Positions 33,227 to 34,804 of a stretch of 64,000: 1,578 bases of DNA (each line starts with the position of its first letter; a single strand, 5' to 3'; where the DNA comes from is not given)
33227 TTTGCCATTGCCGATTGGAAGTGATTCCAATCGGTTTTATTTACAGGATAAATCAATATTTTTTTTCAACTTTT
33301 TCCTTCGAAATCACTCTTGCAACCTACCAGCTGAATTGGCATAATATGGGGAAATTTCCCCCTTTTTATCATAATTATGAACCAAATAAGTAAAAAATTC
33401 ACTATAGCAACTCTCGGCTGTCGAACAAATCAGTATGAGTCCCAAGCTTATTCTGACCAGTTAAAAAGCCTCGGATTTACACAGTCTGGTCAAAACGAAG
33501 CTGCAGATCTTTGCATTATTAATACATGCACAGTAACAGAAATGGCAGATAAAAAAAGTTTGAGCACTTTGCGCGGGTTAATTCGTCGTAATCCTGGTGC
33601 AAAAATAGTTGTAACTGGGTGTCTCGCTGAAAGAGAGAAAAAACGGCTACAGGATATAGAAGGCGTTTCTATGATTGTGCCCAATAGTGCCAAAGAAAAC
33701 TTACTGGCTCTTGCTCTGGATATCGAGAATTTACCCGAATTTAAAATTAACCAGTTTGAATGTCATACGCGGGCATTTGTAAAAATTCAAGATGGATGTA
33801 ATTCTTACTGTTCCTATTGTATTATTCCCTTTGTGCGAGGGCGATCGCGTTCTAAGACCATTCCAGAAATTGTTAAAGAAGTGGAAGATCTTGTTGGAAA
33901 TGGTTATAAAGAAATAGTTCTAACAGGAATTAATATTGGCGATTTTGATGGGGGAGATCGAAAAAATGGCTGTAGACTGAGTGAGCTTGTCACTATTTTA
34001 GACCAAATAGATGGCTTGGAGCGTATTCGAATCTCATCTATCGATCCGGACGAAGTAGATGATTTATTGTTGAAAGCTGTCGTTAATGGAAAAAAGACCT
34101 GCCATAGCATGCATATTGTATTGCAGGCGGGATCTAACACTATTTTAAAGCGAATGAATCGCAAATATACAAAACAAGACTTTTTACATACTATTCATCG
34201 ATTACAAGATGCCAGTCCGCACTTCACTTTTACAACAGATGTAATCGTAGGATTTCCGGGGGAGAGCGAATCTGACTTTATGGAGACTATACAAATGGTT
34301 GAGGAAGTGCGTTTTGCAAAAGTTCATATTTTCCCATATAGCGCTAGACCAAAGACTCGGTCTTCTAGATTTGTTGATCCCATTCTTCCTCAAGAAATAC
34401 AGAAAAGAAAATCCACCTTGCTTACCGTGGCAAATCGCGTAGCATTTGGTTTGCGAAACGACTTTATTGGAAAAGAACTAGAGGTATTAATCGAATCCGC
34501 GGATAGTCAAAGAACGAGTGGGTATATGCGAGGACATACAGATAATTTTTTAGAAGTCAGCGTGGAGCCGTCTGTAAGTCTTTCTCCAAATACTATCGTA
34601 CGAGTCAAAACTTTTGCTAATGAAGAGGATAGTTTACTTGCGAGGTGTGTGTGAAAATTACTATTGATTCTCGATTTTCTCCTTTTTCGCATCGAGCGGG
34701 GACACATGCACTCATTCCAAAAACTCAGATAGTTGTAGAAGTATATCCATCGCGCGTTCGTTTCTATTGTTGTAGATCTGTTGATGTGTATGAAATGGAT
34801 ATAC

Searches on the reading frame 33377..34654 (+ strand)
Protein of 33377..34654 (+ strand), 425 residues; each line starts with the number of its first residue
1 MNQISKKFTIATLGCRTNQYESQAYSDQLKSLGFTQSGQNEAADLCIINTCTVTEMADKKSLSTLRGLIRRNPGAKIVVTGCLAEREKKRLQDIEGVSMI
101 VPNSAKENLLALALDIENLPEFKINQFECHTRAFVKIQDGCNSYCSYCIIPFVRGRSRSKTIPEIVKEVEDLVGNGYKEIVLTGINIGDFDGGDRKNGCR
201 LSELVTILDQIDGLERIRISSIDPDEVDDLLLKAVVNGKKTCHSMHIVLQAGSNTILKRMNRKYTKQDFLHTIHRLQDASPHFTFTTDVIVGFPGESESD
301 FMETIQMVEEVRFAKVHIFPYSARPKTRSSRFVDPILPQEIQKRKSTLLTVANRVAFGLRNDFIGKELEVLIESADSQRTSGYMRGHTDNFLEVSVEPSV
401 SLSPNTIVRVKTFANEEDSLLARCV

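Call 65: search_protein_families(library=pfam, max_evalue=0.00001, proteins=[window:33377-34654:+])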
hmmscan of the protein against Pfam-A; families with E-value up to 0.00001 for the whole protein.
window:33377-34654:+ (425 aa): 2 families
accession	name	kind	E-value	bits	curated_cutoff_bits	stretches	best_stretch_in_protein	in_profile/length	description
PF00919.26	UPF0004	-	5.8e-26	90.8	27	1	7-98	1-94/98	Uncharacterized protein family UPF0004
PF04055.27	Radical_SAM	-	3.4e-24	86.3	29.5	1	136-307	2-165/166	Radical SAM superfamily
